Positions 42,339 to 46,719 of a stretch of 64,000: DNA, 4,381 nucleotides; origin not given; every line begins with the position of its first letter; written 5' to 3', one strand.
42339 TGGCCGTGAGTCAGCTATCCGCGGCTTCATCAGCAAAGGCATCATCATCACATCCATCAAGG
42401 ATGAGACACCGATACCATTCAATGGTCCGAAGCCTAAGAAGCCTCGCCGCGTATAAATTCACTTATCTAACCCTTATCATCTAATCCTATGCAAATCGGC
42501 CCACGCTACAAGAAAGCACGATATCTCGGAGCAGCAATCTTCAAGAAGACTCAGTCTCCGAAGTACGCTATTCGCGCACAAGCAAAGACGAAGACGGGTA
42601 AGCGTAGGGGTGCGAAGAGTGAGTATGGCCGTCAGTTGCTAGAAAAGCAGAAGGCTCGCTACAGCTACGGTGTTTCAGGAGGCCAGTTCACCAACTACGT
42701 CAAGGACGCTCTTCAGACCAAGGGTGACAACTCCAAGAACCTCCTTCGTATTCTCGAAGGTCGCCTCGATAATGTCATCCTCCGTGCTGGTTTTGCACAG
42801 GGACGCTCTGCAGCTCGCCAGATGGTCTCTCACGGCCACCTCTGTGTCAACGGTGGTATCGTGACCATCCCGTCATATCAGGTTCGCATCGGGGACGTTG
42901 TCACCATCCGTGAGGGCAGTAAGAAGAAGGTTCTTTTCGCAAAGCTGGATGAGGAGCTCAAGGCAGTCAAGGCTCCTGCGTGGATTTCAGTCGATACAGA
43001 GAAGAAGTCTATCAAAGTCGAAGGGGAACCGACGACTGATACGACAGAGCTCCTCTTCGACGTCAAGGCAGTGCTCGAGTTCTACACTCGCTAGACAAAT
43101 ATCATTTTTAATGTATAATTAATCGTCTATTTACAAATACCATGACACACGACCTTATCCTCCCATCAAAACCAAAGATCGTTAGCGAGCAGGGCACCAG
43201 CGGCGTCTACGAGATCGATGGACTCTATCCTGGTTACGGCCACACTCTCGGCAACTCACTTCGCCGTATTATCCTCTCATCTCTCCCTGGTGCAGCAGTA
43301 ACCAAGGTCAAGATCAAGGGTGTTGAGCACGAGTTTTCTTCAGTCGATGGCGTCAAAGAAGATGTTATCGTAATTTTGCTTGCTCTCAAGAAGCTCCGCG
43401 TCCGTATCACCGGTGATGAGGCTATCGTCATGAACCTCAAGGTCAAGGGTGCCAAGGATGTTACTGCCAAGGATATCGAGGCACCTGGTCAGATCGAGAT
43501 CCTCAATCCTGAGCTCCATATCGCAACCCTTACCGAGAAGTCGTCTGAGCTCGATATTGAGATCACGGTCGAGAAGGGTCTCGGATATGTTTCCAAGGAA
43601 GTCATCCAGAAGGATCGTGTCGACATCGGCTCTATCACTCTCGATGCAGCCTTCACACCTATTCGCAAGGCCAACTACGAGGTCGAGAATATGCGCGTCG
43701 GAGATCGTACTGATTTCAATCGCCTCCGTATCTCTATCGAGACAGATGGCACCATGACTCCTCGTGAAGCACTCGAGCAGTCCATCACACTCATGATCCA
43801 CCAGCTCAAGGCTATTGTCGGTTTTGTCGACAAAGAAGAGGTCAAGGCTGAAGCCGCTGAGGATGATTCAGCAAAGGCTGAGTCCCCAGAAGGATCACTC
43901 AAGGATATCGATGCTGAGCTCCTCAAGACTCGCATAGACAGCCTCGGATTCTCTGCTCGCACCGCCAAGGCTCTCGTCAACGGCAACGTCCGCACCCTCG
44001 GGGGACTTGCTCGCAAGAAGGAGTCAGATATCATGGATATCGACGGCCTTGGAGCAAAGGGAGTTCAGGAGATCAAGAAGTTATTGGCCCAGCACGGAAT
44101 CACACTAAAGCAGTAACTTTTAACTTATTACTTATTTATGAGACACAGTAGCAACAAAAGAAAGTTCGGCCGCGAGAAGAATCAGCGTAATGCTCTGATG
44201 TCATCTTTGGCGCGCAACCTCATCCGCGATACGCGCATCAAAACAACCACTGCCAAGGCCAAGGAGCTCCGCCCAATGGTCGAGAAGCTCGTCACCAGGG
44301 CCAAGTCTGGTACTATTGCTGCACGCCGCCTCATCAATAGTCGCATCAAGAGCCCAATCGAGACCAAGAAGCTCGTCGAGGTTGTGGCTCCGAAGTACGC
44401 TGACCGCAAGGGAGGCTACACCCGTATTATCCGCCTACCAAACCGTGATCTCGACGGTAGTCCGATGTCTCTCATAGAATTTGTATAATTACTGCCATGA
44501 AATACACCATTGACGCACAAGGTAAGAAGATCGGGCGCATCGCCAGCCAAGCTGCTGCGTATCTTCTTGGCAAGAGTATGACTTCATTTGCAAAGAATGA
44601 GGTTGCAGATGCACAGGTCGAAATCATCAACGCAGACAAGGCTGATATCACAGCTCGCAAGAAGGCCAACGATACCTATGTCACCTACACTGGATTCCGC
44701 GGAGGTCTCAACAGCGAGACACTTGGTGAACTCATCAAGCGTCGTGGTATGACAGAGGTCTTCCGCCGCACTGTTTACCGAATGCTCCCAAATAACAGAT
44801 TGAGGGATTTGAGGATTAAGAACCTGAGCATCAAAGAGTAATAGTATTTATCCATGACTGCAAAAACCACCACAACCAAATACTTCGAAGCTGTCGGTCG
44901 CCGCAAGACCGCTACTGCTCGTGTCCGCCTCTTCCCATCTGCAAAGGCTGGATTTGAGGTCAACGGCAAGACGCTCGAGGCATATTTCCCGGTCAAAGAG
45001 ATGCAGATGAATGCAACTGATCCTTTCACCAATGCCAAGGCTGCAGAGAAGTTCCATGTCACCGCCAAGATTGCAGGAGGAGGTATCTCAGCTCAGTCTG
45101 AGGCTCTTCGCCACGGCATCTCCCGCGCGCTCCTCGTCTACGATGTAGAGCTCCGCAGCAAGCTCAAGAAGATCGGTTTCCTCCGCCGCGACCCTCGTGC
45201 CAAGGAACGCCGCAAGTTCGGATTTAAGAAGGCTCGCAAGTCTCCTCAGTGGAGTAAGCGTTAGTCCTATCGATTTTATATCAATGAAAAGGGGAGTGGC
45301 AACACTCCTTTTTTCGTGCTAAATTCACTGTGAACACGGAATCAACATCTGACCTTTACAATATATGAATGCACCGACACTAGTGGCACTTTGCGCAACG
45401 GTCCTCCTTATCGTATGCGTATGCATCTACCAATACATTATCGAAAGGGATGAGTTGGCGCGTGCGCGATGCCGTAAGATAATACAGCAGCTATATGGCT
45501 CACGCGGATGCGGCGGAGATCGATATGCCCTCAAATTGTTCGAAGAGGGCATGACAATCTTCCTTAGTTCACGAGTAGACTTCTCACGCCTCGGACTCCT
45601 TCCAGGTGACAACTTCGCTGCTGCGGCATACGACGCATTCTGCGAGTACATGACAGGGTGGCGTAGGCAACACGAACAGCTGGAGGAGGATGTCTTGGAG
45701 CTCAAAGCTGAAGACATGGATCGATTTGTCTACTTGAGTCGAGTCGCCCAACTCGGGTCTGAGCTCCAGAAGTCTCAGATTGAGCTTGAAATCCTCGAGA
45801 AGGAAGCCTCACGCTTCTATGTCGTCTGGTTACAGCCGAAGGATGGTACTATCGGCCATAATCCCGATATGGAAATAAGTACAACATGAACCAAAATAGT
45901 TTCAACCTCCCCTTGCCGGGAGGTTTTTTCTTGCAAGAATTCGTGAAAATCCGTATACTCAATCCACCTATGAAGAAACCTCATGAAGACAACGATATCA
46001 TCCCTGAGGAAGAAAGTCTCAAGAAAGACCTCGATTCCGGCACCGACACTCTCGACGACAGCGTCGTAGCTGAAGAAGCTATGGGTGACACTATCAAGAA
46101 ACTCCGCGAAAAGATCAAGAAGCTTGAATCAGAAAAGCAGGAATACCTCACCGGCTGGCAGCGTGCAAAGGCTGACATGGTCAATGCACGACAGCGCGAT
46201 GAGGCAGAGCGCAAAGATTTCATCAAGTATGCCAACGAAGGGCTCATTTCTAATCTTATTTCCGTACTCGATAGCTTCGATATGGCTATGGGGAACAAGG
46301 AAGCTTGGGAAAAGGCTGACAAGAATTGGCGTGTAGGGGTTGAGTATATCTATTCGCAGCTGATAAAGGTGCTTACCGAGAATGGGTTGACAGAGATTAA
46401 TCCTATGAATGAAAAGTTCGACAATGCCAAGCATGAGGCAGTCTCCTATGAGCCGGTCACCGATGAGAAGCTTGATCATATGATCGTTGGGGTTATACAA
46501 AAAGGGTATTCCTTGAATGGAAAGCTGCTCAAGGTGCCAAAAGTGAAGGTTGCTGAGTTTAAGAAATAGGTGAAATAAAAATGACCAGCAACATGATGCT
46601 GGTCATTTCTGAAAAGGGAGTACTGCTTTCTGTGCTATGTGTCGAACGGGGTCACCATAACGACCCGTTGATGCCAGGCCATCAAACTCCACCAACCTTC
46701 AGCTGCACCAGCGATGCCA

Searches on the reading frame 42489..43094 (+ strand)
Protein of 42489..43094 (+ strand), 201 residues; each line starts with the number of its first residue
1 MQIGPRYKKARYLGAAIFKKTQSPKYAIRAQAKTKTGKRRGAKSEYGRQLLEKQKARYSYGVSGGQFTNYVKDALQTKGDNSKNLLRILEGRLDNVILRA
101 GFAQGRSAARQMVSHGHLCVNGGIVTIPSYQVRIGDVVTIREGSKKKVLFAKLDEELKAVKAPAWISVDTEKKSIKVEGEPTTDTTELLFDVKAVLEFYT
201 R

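Call 49: search_protein_families(library=pfam, proteins=[window:42489-43094:+], max_evalue=0.00001)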
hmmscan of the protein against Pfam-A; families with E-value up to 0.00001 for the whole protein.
window:42489-43094:+ (201 aa): 2 families
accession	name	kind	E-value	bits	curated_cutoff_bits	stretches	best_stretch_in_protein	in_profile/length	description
PF01479.30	S4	-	4.3e-18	65.2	22.8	1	92-138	2-48/48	S4 domain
PF00163.24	Ribosomal_S4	-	9e-16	58.8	23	1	3-90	3-95/95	Ribosomal protein S4/S9 N-terminal domain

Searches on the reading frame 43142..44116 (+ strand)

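Call 48: search_protein_families(library=pfam, proteins=[window:43142-44116:+], max_evalue=0.00001)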
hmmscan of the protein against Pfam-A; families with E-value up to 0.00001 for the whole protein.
window:43142-44116:+ (324 aa): 3 families
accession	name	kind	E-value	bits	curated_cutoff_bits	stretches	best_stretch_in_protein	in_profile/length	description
PF01000.31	RNA_pol_A_bac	-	3.1e-29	102.1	33.9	1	56-172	1-119/119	RNA polymerase Rpb3/RpoA insert domain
PF01193.29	RNA_pol_L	-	3.4e-21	75.2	24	1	30-222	5-74/74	RNA polymerase Rpb3/Rpb11 dimerisation domain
PF03118.21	RNA_pol_A_CTD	-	4.2e-12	46.1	23.8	1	258-316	8-66/67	Bacterial RNA polymerase, alpha chain C terminal domain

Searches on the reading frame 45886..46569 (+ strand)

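Call 48: search_protein_families(library=pfam, proteins=[window:45886-46569:+], max_evalue=0.00001)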
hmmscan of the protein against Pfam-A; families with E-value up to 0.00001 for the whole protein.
window:45886-46569:+ (227 aa): 1 family
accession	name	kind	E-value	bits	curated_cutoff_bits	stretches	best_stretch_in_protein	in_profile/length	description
PF01025.24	GrpE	-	2.8e-39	134.9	25.8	1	63-224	6-165/165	GrpE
